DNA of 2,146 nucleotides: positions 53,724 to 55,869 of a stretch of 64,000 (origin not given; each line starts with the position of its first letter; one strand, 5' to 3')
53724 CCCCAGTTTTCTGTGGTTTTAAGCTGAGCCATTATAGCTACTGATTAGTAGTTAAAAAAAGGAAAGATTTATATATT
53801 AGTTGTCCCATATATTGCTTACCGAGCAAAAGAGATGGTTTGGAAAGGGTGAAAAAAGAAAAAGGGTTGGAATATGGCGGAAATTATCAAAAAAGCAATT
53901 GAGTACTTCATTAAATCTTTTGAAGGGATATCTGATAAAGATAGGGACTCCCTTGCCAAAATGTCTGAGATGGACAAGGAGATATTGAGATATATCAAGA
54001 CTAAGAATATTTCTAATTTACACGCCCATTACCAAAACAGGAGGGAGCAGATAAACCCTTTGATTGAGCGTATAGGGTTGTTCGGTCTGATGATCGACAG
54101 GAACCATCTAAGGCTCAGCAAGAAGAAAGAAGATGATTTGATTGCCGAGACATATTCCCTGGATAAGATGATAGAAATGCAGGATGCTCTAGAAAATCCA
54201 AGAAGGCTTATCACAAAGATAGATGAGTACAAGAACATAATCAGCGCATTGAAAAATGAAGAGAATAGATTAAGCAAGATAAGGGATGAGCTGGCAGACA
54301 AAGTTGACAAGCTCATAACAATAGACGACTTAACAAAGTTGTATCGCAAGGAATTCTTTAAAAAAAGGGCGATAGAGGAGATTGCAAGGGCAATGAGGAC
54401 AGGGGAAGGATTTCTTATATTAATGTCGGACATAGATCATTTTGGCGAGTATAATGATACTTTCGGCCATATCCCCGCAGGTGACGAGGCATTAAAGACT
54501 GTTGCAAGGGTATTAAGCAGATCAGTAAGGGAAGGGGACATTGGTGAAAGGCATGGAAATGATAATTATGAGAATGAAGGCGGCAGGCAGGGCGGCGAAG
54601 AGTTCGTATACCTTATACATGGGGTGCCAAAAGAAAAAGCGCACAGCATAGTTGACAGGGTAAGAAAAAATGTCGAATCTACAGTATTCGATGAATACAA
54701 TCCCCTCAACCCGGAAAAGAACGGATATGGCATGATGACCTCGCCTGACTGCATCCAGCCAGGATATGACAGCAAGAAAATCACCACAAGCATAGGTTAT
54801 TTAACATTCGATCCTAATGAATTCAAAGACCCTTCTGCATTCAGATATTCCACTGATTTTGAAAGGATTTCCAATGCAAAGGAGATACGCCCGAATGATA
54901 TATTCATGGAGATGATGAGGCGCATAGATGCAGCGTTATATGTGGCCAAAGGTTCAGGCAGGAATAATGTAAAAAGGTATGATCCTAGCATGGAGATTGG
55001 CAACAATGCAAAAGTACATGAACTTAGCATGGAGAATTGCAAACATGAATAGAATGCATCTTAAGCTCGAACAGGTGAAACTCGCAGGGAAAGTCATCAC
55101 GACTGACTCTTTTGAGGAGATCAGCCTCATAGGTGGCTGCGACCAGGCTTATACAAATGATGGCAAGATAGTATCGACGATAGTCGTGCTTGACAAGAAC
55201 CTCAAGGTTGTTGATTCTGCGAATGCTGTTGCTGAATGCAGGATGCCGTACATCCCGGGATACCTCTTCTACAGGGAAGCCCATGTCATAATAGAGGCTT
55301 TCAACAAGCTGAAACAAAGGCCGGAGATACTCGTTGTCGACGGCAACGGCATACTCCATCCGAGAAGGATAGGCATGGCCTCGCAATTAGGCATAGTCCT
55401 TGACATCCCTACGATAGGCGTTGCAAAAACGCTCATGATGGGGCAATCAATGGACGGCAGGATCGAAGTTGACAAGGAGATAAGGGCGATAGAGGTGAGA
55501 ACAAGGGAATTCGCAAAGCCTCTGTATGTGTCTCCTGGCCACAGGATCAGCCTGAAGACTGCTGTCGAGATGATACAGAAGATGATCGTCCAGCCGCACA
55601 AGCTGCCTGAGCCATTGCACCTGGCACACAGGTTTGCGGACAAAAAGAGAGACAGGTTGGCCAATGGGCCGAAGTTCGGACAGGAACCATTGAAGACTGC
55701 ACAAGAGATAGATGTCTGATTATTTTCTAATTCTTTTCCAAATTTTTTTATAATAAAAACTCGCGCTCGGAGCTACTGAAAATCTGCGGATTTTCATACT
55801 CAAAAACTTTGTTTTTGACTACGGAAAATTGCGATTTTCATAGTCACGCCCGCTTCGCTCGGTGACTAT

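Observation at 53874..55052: GGDEF diguanylate cyclase in an otherwise archaeal context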

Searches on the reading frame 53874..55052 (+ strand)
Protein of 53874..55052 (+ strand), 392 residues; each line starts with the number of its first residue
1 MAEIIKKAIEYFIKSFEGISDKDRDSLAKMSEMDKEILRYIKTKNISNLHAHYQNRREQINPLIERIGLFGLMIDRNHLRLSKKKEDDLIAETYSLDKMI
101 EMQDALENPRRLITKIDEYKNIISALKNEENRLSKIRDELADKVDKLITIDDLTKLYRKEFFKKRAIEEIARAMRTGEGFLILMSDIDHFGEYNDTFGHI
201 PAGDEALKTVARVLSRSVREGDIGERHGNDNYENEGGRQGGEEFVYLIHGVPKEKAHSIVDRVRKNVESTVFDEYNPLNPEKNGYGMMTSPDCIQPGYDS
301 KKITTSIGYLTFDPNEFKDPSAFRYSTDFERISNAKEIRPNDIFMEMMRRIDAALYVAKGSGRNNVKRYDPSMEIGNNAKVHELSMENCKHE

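Call 3: search_protein_families(library=pfam, proteins=[window:53874-55052:+], max_evalue=0.01)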
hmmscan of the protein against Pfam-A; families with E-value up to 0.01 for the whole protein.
window:53874-55052:+ (392 aa): 1 family
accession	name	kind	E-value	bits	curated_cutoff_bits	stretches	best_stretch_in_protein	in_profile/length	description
PF00990.26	GGDEF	-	3.8e-24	85.7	23.8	1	149-269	2-109/161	Diguanylate cyclase, GGDEF domain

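Call 4: search_protein_families(library=ncbifam, proteins=[window:53874-55052:+], max_evalue=0.01)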
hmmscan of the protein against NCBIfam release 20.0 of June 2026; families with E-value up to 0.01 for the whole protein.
window:53874-55052:+ (392 aa): 17 families
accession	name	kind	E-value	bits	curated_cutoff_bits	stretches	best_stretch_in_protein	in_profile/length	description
TIGR00254.1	GGDEF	domain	2.2e-28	99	37.4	1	147-272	4-116/168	diguanylate cyclase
NF038266.1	diguan_SiaD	equivalog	3.8e-27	95.3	290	1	138-271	84-204/252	biofilm regulation diguanylate cyclase SiaD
NF007135.0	PRK09581.1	equivalog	4.8e-23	81.7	474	1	135-273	280-404/457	PleD family two-component system response regulator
NF007380.0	PRK09894.1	equivalog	6.8e-22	78.2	256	1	111-270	88-236/296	diguanylate cyclase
NF041606.1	dguan_cyc_DgcA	equivalog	9.3e-20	70.8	370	1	148-271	178-288/340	diguanylate cyclase DgcA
NF051473.1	DigCycDgcsShew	equivalog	6.7e-18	65.1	400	1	149-269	136-242/291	diguanylate cyclase DgcS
NF047654.1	DiguCycDgcRLepto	equivalog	1.9e-17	63.1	500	1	132-269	121-241/295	diguanylate cyclase DgcR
NF007423.1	PRK09966.1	equivalog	2.2e-15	56.4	325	1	122-269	217-348/390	diguanylate cyclase DgcN/YfiN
NF011955.1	PRK15426.1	equivalog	3.5e-15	55.2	408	1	151-269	401-506/564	cellulose biosynthesis regulator diguanylate cyclase DgcQ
NF007599.0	PRK10245.1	equivalog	4.8e-14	51.6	402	1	143-268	205-317/371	diguanylate cyclase AdrA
NF045675.1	PhdiestaseDibA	equivalog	3.4e-12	45.5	980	1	142-232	197-286/623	phosphodiesterase DibA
NF040885.1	diguan_DgcJ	equivalog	1.1e-11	44.2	500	1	150-270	343-450/493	diguanylate cyclase DgcJ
NF007298.0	PRK09776.1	equivalog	1.3e-10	39.8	1135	1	150-272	686-795/1111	diguanylate cyclase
NF007474.0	PRK10060.1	equivalog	1.2e-07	30.3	782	1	142-232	231-318/663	cyclic di-GMP phosphodiesterase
NF047872.1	GGDEF_GdpS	equivalog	2.9e-07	30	400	1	149-272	188-298/355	GGDEF domain-containing protein GdpS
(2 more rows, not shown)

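Call 10: find_homologous_proteins(query=window:53874-55052:+, max_evalue=0.001)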
Query window:53874-55052:+ (392 aa): 3239 proteins with E <= 0.001 among 6586 candidates; the best 120 are listed.
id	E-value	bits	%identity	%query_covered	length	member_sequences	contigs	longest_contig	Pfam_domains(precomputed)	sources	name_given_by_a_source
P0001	2.9e-257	871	100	100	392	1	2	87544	PF00990.27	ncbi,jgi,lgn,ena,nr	ncbi:hypothetical protein COV19_02695 [Candidatus Woesearchaeota archaeon CG10_big_fil_rev_8_21_14_0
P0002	4.2e-89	318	47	93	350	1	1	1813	PF00990.27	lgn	-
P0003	1.2e-21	96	36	35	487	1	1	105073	PF22335.2,PF00990.27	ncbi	-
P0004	4.4e-20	91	32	38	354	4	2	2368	PF00990.27,PF17853.7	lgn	-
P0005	1.0e-18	86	32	67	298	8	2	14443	PF00990.27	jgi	jgi:diguanylate cyclase (GGDEF)-like protein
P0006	2.1e-18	85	37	35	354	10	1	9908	PF22335.2,PF00990.27,PF17853.7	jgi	-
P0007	2.7e-18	85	33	38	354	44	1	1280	PF22335.2,PF00990.27,PF17853.7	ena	-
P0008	3.2e-18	85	33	38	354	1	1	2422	PF22335.2,PF00990.27,PF17853.7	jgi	jgi:diguanylate cyclase (GGDEF)-like protein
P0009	1.0e-17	83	34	57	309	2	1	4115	PF00990.27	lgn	-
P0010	1.5e-17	82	33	56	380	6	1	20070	PF13185.13,PF01590.33,PF13492.13,PF00990.27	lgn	-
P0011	1.5e-17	82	32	40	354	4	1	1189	PF22335.2,PF00990.27,PF17853.7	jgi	jgi:diguanylate cyclase (GGDEF)-like protein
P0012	1.9e-17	82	32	56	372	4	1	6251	PF13185.13,PF01590.33,PF13492.13,PF00990.27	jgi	jgi:diguanylate cyclase (GGDEF)-like protein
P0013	2.0e-17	82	36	35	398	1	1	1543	PF00990.27,PF17853.7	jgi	-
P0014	2.5e-17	82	34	59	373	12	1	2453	PF13185.13,PF01590.33,PF13492.13,PF00990.27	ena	-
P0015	3.4e-17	81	32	56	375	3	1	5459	PF13185.13,PF01590.33,PF13492.13,PF00990.27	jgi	jgi:diguanylate cyclase (GGDEF)-like protein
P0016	1.1e-16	79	29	65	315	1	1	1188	PF00990.27,PF00072.31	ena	-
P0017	1.6e-16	79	30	45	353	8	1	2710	PF22335.2,PF00990.27,PF17853.7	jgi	jgi:diguanylate cyclase (GGDEF)-like protein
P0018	1.7e-16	79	34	44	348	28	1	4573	PF00990.27,PF00571.34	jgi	-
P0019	1.9e-16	79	31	67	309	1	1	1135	PF13185.13,PF00990.27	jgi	jgi:diguanylate cyclase (GGDEF)-like protein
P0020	2.1e-16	79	34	45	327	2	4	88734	PF00990.27,PF00072.31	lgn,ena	-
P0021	2.8e-16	78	34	61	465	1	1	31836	PF00990.27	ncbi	-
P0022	3.2e-16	78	34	59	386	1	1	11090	PF00990.27,PF00072.31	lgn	-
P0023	3.5e-16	78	42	33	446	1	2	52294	PF00990.27,PF00571.34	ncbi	-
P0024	3.7e-16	78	32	56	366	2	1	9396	PF13185.13,PF01590.33,PF13492.13,PF00990.27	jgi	-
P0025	5.2e-16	77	33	56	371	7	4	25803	PF13185.13,PF01590.33,PF13492.13,PF00990.27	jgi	jgi:diguanylate cyclase (GGDEF)-like protein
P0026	5.4e-16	77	32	69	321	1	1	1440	PF00990.27,PF00072.31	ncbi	-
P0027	5.5e-16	77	30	59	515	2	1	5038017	PF13426.14,PF08448.17,PF00989.32,PF00990.27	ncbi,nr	ncbi:MAG: GGDEF domain-containing protein [Gemmatimonadota bacterium]|nr:MAG: GGDEF domain-containin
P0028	6.8e-16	77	35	39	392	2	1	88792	PF00990.27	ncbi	-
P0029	7.5e-16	77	34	57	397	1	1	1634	PF13185.13,PF01590.33,PF00990.27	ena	-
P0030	7.6e-16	77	32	60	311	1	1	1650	PF00990.27,PF00072.31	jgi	-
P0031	1.0e-15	76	35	58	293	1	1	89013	PF00990.27,PF00072.31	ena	-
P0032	1.1e-15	76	30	61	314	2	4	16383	PF00990.27,PF00072.31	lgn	-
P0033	1.2e-15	76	30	59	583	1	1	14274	PF08447.19,PF13426.14,PF08448.17,PF00989.32,PF00990.27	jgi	jgi:diguanylate cyclase (GGDEF)-like protein/PAS domain S-box-containing protein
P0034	1.6e-15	76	29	67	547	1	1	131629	PF09084.17,PF00990.27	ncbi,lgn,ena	-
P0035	2.3e-15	75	30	72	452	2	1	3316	PF00990.27,PF00072.31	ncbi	-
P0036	2.8e-15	75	29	64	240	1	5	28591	PF00990.27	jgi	-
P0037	2.8e-15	75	30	62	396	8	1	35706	PF00990.27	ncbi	ncbi:MAG: GGDEF domain-containing protein [Gammaproteobacteria bacterium]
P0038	3.0e-15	75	35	35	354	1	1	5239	PF22335.2,PF00990.27,PF17853.7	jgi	jgi:diguanylate cyclase (GGDEF)-like protein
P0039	3.2e-15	75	31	56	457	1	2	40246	PF23198.2,PF00990.27,PF00072.31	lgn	-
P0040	3.5e-15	75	31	61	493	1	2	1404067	PF13426.14,PF13188.14,PF08448.17,PF00989.32,PF00990.27,PF00072.31,PF17853.7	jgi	jgi:two-component system cell cycle response regulator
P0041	3.7e-15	74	26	85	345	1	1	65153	PF22335.2,PF00990.27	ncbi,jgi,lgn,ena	-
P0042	4.0e-15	74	44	31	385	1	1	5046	PF00990.27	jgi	jgi:diguanylate cyclase (GGDEF)-like protein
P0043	4.1e-15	74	28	70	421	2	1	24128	PF00990.27,PF17853.7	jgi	-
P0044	4.2e-15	74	41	33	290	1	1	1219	PF00990.27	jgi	jgi:diguanylate cyclase (GGDEF)-like protein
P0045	4.3e-15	74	35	39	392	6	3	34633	PF00990.27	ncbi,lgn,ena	-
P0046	4.6e-15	74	31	58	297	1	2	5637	PF00990.27,PF00072.31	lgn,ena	-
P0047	5.0e-15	74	31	64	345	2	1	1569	PF00990.27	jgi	-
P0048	5.2e-15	74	30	61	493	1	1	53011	PF13426.14,PF13188.14,PF08448.17,PF00989.32,PF00990.27,PF00072.31,PF17853.7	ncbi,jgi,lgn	jgi:two-component system cell cycle response regulator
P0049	5.3e-15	74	36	33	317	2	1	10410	PF00990.27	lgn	-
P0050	5.4e-15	74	30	64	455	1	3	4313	PF13426.14,PF08448.17,PF00989.32,PF00990.27,PF00072.31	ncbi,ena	-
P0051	5.6e-15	74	31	58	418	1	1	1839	PF13185.13,PF01590.33,PF13492.13,PF00990.27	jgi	jgi:diguanylate cyclase (GGDEF)-like protein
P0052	5.6e-15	74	40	33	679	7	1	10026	PF13426.14,PF13188.14,PF01590.33,PF08448.17,PF00989.32,PF00990.27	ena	-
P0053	6.1e-15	74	35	43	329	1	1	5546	PF00990.27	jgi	-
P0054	6.1e-15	74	31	66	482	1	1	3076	PF13185.13,PF01590.33,PF13492.13,PF00990.27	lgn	-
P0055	6.5e-15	74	36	37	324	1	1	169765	PF00990.27,PF00072.31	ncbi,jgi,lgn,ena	ncbi:MAG TPA: diguanylate cyclase [Abditibacteriaceae bacterium]|jgi:diguanylate cyclase (GGDEF)-lik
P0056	6.6e-15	74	38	38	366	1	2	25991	PF13185.13,PF01590.33,PF13492.13,PF00990.27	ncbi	-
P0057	7.2e-15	74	31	56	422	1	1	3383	PF00990.27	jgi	jgi:diguanylate cyclase (GGDEF)-like protein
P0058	7.2e-15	74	32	58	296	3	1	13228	PF00990.27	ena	-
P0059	7.3e-15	73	41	33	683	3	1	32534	PF13426.14,PF13188.14,PF01590.33,PF08448.17,PF00989.32,PF00990.27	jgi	-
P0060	7.5e-15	73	29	61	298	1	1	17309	PF00990.27,PF00072.31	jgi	jgi:two-component system, cell cycle response regulator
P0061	8.2e-15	73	30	58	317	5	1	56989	PF08448.17,PF00990.27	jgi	jgi:diguanylate cyclase (GGDEF)-like protein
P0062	8.3e-15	73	31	62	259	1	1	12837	PF00990.27,PF00072.31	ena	-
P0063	8.4e-15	73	41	32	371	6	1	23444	PF00990.27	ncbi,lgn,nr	ncbi:MAG: GGDEF domain-containing protein [Spirochaetales bacterium]|nr:GGDEF domain-containing prot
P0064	9.1e-15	73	27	76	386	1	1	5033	PF13185.13,PF01590.33,PF13492.13,PF00990.27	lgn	-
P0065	9.2e-15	73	31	65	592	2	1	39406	PF13185.13,PF13492.13,PF00990.27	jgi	-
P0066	1.0e-14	73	31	57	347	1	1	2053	PF13185.13,PF01590.33,PF00990.27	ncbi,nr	ncbi:MAG: GGDEF domain-containing protein, partial [Deltaproteobacteria bacterium]|nr:GGDEF domain-c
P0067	1.1e-14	73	35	36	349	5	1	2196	PF00990.27,PF00571.34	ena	-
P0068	1.1e-14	73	30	58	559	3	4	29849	PF13185.13,PF01590.33,PF13492.13,PF00990.27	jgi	-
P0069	1.2e-14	73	30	56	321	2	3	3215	PF13426.14,PF13188.14,PF08448.17,PF00990.27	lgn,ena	-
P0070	1.2e-14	73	33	56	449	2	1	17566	PF00990.27,PF00072.31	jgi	-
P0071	1.2e-14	73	27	65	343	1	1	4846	PF00990.27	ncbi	-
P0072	1.3e-14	73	29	59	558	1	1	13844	PF02743.25,PF00990.27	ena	-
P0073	1.3e-14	73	32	56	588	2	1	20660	PF00672.31,PF13185.13,PF13492.13,PF00990.27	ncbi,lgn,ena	-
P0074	1.3e-14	73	32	56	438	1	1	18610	PF00990.27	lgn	-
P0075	1.4e-14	73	29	69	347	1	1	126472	PF22335.2,PF00990.27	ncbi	-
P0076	1.5e-14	72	32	56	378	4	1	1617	PF00990.27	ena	-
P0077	1.6e-14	72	30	62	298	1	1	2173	PF00990.27,PF00072.31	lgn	-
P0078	1.7e-14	72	29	57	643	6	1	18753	PF08447.19,PF13426.14,PF13188.14,PF02743.25,PF08448.17,PF00989.32,PF00990.27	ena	-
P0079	1.9e-14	72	30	62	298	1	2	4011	PF00990.27,PF00072.31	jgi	jgi:two-component system, cell cycle response regulator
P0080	2.0e-14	72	31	66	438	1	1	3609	PF00990.27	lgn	-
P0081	2.1e-14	72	27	74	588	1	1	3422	PF13185.13,PF01590.33,PF13492.13,PF00990.27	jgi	jgi:diguanylate cyclase (GGDEF)-like protein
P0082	2.1e-14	72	29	68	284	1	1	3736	PF00990.27,PF00072.31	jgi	-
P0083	2.7e-14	72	30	62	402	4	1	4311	PF00990.27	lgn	-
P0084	3.0e-14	71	26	69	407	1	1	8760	PF00990.27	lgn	-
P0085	3.1e-14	71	34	45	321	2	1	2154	PF00990.27,PF00072.31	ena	-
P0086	3.6e-14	71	28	74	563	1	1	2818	PF00672.31,PF02743.25,PF00990.27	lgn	-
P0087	4.1e-14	71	27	58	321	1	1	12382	PF13426.14,PF13188.14,PF08448.17,PF00989.32,PF00990.27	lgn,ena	-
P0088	4.4e-14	71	28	63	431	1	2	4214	PF13185.13,PF01590.33,PF00990.27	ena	-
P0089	4.7e-14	71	31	58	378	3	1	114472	PF13185.13,PF00990.27,PF04340.19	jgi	-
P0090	4.8e-14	71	30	68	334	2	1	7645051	PF00990.27,PF00072.31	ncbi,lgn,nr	ncbi:GGDEF domain-containing response regulator [Capsulimonas corticalis]|nr:diguanylate cyclase [Ca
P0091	5.2e-14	71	31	67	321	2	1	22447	PF00990.27,PF00072.31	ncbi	-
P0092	5.2e-14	71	32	55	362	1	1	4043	PF00990.27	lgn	-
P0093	5.5e-14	71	38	36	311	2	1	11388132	PF00498.32,PF16697.11,PF00990.27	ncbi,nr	ncbi:GGDEF domain-containing protein [Chondromyces crocatus]|nr:GGDEF domain-containing protein [Cho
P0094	5.7e-14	71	31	63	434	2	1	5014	PF01590.33,PF00990.27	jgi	jgi:diguanylate cyclase (GGDEF)-like protein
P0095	5.7e-14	71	27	76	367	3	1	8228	PF00990.27,PF00072.31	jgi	jgi:diguanylate cyclase (GGDEF)-like protein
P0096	5.8e-14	71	30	59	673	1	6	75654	PF08447.19,PF13426.14,PF13188.14,PF01590.33,PF08670.18,PF08448.17,PF00989.32,PF00990.27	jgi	jgi:diguanylate cyclase (GGDEF)-like protein/PAS domain S-box-containing protein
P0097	5.8e-14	71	36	39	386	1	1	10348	PF00990.27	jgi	jgi:diguanylate cyclase (GGDEF)-like protein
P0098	6.6e-14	70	32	47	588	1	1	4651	PF13185.13,PF01590.33,PF13492.13,PF00990.27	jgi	jgi:diguanylate cyclase (GGDEF)-like protein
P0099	7.0e-14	70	29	64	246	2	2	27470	PF00990.27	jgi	-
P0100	7.1e-14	70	32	60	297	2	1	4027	PF00990.27,PF00027.36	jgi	-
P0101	7.9e-14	70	33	60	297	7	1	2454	PF00990.27,PF00027.36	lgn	-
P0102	8.1e-14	70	36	40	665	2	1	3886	PF08447.19,PF13426.14,PF13188.14,PF09084.17,PF08448.17,PF00989.32,PF00990.27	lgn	-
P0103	8.4e-14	70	26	59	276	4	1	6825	PF00990.27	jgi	jgi:diguanylate cyclase (GGDEF)-like protein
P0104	8.5e-14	70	33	57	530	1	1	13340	PF14827.13,PF00990.27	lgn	-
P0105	8.6e-14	70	31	60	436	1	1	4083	PF00990.27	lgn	-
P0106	8.9e-14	70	31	58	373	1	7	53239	PF00990.27,PF00072.31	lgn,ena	-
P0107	9.1e-14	70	27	58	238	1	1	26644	PF22335.2,PF00990.27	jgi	-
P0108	9.3e-14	70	29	63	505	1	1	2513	PF08668.19,PF00990.27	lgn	-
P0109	1.0e-13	70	30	55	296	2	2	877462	PF00990.27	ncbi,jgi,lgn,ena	-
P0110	1.0e-13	70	36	35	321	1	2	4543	PF13426.14,PF08448.17,PF00989.32,PF00990.27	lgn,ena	-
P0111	1.1e-13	70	27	85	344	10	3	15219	PF22335.2,PF00990.27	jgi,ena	-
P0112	1.1e-13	70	32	59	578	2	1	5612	PF00672.31,PF02743.25,PF00990.27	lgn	-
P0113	1.1e-13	70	30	63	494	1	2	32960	PF24898.3,PF00990.27,PF00072.31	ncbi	-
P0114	1.1e-13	70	31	65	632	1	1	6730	PF13426.14,PF12860.14,PF08448.17,PF07694.18,PF00989.32,PF00990.27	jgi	jgi:diguanylate cyclase (GGDEF)-like protein/PAS domain S-box-containing protein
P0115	1.2e-13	70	30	63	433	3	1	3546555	PF00990.27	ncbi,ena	-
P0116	1.2e-13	69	29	70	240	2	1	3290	PF00990.27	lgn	-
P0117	1.2e-13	69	30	58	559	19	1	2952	PF13185.13,PF01590.33,PF13492.13,PF00990.27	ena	-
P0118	1.3e-13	69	30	55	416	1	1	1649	PF22335.2,PF11845.14,PF00990.27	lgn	-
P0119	1.3e-13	69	36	44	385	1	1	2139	PF00990.27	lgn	-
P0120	1.3e-13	69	40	33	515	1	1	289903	PF13185.13,PF01590.33,PF13492.13,PF00990.27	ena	-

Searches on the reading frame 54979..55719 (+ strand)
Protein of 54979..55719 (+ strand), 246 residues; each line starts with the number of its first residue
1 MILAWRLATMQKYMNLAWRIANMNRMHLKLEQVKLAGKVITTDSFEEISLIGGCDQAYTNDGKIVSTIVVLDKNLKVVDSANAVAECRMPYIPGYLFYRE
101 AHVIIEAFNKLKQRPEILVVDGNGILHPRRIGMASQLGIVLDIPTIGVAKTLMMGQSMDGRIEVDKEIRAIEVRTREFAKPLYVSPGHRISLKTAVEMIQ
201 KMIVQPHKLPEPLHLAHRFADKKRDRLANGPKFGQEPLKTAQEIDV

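Call 3: search_protein_families(library=pfam, proteins=[window:54979-55719:+], max_evalue=0.01)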
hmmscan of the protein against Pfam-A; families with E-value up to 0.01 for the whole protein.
window:54979-55719:+ (246 aa): 1 family
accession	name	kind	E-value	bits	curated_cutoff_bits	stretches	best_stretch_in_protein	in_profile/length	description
PF04493.20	Endonuclease_5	-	1.5e-56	191.7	23.4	1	34-218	2-198/198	Endonuclease V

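Call 4: search_protein_families(library=ncbifam, proteins=[window:54979-55719:+], max_evalue=0.01)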
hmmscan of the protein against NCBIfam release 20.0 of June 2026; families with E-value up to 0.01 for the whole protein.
window:54979-55719:+ (246 aa): 2 families
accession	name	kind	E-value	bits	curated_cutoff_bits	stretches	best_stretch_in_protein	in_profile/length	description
NF008629.1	PRK11617.1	equivalog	4.2e-55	186.5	230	1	26-224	4-212/218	deoxyribonuclease V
NF041102.1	endonuc_V_Ttgales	equivalog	1.9e-48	165.6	300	1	31-223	14-215/216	endonuclease V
